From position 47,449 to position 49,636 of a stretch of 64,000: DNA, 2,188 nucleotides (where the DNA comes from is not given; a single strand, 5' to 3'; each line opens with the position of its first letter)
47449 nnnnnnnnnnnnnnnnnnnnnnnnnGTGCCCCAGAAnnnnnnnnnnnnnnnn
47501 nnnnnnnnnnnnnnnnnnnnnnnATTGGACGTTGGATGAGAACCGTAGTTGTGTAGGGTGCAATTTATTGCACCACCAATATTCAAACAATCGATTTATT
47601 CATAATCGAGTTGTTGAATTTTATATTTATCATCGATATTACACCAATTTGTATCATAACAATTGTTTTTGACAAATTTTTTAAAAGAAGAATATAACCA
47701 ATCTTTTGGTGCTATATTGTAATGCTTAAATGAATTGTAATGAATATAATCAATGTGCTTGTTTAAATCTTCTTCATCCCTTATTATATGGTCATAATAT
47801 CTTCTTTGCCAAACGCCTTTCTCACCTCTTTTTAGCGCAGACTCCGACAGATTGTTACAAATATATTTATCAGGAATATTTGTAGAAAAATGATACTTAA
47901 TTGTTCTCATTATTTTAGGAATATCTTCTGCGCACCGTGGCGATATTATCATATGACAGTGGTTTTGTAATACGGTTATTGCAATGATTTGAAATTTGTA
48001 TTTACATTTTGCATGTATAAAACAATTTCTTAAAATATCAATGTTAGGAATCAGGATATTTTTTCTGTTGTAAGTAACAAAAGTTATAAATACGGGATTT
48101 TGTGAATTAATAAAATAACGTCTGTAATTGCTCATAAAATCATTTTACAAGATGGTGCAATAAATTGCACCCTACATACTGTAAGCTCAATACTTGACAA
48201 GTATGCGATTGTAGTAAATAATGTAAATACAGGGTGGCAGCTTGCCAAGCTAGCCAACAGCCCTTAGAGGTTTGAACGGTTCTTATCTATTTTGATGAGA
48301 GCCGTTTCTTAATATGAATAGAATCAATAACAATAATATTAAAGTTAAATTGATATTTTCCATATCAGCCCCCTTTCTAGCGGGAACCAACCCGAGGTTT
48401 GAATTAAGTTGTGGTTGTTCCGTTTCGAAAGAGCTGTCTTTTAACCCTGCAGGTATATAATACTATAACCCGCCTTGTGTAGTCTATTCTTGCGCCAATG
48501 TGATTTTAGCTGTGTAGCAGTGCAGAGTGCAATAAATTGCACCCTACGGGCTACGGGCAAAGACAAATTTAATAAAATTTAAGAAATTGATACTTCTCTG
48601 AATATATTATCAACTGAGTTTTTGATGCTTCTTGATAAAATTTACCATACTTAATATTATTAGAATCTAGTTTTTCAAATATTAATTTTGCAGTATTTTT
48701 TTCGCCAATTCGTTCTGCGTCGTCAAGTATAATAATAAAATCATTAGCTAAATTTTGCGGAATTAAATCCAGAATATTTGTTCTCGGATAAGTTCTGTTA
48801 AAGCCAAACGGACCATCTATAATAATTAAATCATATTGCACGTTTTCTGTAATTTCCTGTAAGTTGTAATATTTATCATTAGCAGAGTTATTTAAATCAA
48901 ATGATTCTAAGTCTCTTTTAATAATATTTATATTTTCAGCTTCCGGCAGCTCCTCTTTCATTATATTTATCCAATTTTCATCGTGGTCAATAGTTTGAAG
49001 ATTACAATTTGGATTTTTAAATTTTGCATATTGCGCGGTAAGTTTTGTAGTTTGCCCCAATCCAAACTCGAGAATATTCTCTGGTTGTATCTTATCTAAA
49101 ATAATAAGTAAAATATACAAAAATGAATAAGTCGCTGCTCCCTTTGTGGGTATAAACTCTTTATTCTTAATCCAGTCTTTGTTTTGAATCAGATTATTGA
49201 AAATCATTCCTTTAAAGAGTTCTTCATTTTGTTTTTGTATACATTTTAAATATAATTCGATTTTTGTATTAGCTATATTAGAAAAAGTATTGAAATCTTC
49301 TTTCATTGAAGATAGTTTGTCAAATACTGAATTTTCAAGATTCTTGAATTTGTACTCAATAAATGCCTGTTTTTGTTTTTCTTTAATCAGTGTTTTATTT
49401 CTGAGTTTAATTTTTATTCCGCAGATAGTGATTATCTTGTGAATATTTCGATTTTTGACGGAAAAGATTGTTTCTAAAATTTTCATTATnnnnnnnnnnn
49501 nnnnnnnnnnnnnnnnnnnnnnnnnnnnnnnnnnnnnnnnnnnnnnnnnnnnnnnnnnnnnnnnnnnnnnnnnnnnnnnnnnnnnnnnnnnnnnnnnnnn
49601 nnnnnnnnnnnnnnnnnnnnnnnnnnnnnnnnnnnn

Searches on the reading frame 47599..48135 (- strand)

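Call 73: search_protein_families(library=ncbifam, proteins=[window:47599-48135:-], max_evalue=0.01)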
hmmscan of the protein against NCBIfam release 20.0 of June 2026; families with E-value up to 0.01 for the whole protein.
window:47599-48135:- (179 aa): 2 families
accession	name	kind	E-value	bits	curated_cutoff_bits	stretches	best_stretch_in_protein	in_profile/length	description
NF047646.1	REP_Tyr_transpos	equivalog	1.2e-35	122.5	80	1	3-149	1-146/146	REP-associated tyrosine transposase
NF033573.1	transpos_IS200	equivalog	3.5e-07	30.5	55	1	15-114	13-108/126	IS200/IS605 family transposase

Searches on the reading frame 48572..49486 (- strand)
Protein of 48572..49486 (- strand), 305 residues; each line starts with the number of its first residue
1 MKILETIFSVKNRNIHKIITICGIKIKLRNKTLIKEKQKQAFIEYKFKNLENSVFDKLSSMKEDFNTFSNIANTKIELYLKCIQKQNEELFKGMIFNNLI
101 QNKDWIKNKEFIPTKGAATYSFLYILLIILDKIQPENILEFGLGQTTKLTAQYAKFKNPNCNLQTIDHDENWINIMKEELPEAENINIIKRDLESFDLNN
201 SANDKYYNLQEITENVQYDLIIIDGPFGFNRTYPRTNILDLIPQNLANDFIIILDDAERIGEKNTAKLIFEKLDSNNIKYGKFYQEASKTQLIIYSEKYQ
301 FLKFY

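Call 73: search_protein_families(library=ncbifam, proteins=[window:48572-49486:-], max_evalue=0.01)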
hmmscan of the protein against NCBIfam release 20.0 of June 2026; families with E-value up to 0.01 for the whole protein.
window:48572-49486:- (305 aa): 4 families
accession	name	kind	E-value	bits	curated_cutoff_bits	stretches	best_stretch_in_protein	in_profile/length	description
TIGR00755.1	ksgA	equivalog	4.6e-05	22.8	171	1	131-211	26-97/256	16S rRNA (adenine(1518)-N(6)/adenine(1519)-N(6))-dimethyltransferase RsmA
NF000499.2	Erm23S_rRNA_broad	equivalog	0.00066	19.1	212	0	135-199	24-84/244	23S ribosomal RNA methyltransferase Erm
TIGR01627.1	A_thal_3515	domain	0.0031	17.2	149.85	0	122-187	27-88/225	TIGR01627 domain-containing protein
NF041658.1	ornithlipidmtase_OlsG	equivalog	0.0085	15.9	350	0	131-194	37-99/191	ornithine lipid N-methyltransferase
